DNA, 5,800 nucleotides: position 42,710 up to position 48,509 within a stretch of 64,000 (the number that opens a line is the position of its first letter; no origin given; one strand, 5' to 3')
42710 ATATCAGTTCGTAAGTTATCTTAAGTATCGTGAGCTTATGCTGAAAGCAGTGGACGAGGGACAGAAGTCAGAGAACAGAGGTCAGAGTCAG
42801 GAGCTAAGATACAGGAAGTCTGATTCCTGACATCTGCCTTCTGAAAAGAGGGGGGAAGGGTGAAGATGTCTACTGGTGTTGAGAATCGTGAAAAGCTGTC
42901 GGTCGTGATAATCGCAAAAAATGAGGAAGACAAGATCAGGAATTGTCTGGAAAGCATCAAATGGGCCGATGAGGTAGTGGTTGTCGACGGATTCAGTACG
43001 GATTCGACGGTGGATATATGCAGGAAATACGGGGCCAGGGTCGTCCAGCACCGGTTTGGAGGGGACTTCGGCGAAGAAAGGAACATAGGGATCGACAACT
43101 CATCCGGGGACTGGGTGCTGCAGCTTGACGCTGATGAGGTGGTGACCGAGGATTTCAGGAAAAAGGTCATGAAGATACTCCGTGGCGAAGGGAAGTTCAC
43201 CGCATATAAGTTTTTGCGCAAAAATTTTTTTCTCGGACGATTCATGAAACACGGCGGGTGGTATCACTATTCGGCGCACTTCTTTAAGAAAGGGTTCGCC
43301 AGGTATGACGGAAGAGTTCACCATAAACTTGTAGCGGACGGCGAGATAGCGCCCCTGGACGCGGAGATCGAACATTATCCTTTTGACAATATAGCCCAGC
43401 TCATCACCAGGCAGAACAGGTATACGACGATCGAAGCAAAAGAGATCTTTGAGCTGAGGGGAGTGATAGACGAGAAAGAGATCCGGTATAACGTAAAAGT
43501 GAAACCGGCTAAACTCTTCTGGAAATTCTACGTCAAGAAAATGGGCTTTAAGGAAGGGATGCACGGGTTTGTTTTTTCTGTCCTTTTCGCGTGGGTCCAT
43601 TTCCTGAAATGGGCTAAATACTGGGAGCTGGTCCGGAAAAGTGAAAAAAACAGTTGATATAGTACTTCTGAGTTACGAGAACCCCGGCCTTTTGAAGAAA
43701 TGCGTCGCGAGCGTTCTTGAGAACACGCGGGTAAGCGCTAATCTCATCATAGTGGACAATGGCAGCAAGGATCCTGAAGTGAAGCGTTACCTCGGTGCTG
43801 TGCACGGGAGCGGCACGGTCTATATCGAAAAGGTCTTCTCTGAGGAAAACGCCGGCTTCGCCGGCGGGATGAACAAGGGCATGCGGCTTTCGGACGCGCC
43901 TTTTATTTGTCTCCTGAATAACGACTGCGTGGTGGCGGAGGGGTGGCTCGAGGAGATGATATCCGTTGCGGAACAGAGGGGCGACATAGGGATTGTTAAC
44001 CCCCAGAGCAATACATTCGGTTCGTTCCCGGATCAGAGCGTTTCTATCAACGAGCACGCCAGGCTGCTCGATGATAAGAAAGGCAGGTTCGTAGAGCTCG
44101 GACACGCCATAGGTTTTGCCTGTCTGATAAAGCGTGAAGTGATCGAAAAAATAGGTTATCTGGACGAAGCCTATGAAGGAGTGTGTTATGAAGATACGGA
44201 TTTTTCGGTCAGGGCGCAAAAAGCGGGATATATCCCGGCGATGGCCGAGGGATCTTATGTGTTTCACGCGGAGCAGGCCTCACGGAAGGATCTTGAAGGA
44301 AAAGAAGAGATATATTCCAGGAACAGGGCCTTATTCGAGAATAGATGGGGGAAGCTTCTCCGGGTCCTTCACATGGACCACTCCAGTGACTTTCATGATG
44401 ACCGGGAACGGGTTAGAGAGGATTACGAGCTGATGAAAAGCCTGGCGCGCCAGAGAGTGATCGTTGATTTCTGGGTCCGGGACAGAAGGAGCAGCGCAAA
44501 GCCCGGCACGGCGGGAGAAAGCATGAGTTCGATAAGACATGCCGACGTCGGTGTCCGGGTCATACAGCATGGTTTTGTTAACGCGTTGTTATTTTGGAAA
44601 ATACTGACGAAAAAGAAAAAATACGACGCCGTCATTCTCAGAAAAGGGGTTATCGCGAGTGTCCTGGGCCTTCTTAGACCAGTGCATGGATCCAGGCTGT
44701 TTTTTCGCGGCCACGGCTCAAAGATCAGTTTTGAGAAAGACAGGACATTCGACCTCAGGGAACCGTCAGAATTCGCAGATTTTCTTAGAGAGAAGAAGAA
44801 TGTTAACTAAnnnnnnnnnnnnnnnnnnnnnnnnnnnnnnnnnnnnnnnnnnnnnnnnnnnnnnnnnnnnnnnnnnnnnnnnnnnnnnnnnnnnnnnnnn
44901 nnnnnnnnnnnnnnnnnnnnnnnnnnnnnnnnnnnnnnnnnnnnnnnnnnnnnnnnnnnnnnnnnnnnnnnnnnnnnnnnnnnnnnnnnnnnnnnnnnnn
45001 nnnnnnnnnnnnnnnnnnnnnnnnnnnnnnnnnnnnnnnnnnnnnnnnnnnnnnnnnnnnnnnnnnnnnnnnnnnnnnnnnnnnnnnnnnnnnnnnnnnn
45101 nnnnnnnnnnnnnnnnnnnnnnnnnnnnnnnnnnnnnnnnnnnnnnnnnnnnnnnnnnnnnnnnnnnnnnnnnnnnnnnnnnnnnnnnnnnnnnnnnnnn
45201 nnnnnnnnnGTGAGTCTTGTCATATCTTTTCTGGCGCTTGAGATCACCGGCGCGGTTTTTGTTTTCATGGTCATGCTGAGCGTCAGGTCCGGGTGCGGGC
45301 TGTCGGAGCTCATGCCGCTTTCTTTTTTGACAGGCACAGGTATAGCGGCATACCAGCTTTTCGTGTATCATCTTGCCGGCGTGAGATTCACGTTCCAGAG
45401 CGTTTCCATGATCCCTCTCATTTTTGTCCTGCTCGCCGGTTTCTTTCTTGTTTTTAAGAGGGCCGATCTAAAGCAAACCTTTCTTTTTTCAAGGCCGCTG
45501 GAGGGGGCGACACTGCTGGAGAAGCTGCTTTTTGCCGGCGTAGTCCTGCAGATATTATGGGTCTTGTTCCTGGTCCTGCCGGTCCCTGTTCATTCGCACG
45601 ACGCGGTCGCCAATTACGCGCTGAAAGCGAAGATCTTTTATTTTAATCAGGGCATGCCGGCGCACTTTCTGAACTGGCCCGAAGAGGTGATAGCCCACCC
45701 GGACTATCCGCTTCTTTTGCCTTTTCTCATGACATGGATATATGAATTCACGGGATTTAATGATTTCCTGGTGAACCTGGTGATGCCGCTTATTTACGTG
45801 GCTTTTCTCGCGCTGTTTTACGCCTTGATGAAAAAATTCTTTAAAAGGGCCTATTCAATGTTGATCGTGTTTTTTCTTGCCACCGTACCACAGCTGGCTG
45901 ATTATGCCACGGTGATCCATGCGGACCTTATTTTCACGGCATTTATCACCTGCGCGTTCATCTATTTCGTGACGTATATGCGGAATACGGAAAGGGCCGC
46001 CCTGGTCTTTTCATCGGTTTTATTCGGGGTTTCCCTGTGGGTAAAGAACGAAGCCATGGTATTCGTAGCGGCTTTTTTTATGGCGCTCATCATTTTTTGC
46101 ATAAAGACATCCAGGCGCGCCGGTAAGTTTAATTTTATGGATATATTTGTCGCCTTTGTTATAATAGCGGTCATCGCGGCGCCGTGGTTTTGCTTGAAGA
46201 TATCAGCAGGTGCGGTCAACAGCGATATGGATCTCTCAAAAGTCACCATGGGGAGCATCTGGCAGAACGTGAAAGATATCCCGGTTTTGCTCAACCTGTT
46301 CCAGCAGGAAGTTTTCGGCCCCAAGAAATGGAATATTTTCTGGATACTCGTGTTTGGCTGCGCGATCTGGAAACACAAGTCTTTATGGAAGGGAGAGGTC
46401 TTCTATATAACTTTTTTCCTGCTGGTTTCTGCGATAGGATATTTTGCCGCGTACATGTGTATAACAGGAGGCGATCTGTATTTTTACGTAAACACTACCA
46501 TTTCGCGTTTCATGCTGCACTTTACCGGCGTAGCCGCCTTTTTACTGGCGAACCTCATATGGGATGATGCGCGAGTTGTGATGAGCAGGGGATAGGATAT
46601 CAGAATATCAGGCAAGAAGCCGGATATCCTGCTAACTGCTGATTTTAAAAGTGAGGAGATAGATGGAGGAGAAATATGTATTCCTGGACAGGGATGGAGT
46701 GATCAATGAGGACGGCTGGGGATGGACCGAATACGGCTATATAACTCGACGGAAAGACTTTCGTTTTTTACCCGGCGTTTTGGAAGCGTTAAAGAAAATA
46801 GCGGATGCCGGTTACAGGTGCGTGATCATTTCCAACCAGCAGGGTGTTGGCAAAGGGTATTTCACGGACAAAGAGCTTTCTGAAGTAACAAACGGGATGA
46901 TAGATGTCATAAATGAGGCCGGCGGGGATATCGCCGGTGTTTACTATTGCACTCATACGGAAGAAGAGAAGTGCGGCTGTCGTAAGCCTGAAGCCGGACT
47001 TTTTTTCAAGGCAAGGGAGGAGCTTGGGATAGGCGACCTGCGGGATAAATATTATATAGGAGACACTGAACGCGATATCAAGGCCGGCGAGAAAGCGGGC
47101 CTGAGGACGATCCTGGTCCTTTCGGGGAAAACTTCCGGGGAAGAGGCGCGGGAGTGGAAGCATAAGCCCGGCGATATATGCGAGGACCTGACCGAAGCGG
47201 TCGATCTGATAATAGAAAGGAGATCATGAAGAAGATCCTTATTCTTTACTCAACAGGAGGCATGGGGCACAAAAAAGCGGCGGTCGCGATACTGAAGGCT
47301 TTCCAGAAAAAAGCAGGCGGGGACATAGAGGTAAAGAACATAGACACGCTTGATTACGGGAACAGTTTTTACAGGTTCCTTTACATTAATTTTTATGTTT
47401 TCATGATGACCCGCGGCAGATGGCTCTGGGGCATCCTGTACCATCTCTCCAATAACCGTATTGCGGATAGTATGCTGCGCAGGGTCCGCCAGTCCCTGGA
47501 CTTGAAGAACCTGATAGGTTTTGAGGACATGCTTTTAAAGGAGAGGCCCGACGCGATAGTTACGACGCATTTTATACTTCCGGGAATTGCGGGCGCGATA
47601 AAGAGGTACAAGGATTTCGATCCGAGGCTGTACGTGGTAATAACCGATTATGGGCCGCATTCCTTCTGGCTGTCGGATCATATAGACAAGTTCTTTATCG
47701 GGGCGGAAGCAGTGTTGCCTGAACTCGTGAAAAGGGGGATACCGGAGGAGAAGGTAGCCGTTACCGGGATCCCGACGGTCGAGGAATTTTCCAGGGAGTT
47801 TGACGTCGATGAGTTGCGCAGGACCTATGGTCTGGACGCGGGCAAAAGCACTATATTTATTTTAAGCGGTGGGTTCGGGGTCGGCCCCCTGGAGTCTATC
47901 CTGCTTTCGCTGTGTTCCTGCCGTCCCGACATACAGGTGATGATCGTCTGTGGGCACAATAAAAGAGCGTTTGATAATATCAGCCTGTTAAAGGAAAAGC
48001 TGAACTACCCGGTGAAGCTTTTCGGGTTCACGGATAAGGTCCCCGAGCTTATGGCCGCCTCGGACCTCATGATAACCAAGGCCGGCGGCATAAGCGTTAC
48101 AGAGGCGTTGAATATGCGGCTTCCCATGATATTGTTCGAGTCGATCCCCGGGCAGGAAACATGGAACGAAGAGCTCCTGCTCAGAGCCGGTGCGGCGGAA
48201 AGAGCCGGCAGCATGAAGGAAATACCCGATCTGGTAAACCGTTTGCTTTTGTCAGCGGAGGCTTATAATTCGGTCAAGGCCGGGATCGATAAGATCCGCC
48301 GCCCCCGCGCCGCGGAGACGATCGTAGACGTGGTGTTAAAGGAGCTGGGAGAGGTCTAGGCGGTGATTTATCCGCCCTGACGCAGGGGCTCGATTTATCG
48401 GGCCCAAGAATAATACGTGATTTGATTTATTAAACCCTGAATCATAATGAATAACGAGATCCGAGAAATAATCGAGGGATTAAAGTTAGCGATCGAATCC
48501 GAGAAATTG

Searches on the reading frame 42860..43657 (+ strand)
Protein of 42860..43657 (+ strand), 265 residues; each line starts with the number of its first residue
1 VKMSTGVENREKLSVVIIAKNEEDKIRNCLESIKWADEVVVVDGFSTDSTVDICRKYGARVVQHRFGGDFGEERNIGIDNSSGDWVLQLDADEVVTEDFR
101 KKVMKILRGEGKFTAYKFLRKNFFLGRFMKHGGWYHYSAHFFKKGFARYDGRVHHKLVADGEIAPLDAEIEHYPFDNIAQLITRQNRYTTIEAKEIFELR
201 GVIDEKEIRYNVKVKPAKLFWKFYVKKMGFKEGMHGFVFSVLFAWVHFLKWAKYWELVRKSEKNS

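Call 38: search_protein_families(library=pfam, proteins=[window:42860-43657:+], max_evalue=0.00001)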
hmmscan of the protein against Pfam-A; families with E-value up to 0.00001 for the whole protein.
window:42860-43657:+ (265 aa): 2 families
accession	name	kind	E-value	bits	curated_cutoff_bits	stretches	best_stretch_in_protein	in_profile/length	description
PF00535.33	Glycos_transf_2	-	1.5e-22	80.7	23.3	1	14-145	1-141/168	Glycosyl transferase family 2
PF13641.12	Glyco_tranf_2_3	-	6.2e-06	26.8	27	1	13-115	3-121/230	Glycosyltransferase like family 2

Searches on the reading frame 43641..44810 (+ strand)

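Call 38: search_protein_families(library=pfam, proteins=[window:43641-44810:+], max_evalue=0.00001)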
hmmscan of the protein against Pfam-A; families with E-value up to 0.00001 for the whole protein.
window:43641-44810:+ (389 aa): 3 families
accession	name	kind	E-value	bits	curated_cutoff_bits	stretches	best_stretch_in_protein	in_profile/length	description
PF00535.33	Glycos_transf_2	-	5.2e-19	69.2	23.3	1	7-172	2-168/168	Glycosyl transferase family 2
PF13641.12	Glyco_tranf_2_3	-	8.3e-08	33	27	1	8-213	6-215/230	Glycosyltransferase like family 2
PF10111.15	Glyco_tranf_2_2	-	9.1e-06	25.8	27.3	0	33-195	30-202/276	Glycosyltransferase like family 2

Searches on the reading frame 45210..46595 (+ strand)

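Call 38: search_protein_families(library=pfam, proteins=[window:45210-46595:+], max_evalue=0.00001)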
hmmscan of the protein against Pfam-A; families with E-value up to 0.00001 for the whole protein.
window:45210-46595:+ (461 aa): 1 family
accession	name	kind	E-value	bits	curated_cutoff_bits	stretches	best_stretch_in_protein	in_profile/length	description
PF13231.12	PMT_2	-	8.5e-11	42.8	26.1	1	166-323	2-154/160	Dolichyl-phosphate-mannose-protein mannosyltransferase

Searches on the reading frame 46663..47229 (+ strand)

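Call 38: search_protein_families(library=pfam, proteins=[window:46663-47229:+], max_evalue=0.00001)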
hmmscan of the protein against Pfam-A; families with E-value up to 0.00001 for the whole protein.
window:46663-47229:+ (188 aa): 4 families
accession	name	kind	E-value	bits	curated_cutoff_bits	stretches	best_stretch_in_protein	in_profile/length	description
PF13242.12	Hydrolase_like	-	3.3e-18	65.8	22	1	106-179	2-75/75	HAD-hyrolase-like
PF13419.12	HAD_2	-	7.7e-10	39.6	23.8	1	29-152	74-178/178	Haloacid dehalogenase-like hydrolase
PF08645.17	PNK3P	-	1.7e-09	38.1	22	1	29-135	23-126/161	Polynucleotide kinase 3 phosphatase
PF00702.32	Hydrolase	-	8.6e-08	33.2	26.4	1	17-146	84-191/191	haloacid dehalogenase-like hydrolase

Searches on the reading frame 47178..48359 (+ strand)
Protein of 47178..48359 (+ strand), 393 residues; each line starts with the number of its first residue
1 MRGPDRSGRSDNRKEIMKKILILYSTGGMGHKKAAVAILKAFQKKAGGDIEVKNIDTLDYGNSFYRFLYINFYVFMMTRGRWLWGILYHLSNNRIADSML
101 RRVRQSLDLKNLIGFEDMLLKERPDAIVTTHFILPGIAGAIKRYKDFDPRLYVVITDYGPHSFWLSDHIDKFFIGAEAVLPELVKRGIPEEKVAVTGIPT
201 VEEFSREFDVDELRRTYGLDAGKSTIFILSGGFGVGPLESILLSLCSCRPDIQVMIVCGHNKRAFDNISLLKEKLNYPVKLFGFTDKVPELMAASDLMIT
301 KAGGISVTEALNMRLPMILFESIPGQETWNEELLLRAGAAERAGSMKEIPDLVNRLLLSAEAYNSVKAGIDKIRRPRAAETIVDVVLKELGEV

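Call 38: search_protein_families(library=pfam, proteins=[window:47178-48359:+], max_evalue=0.00001)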
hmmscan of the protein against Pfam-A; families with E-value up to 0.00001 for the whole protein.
window:47178-48359:+ (393 aa): 3 families
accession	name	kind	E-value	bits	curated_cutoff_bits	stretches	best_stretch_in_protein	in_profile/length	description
PF06925.17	MGDG_synth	-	3.6e-24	86.2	25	1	31-199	1-168/169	Monogalactosyldiacylglycerol (MGDG) synthase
PF04101.22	Glyco_tran_28_C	-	4.7e-11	43.4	22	1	244-320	20-97/166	Glycosyltransferase family 28 C-terminal domain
PF00534.26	Glycos_transf_1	-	9.7e-08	32.2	26.4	1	254-366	49-165/172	Glycosyl transferases group 1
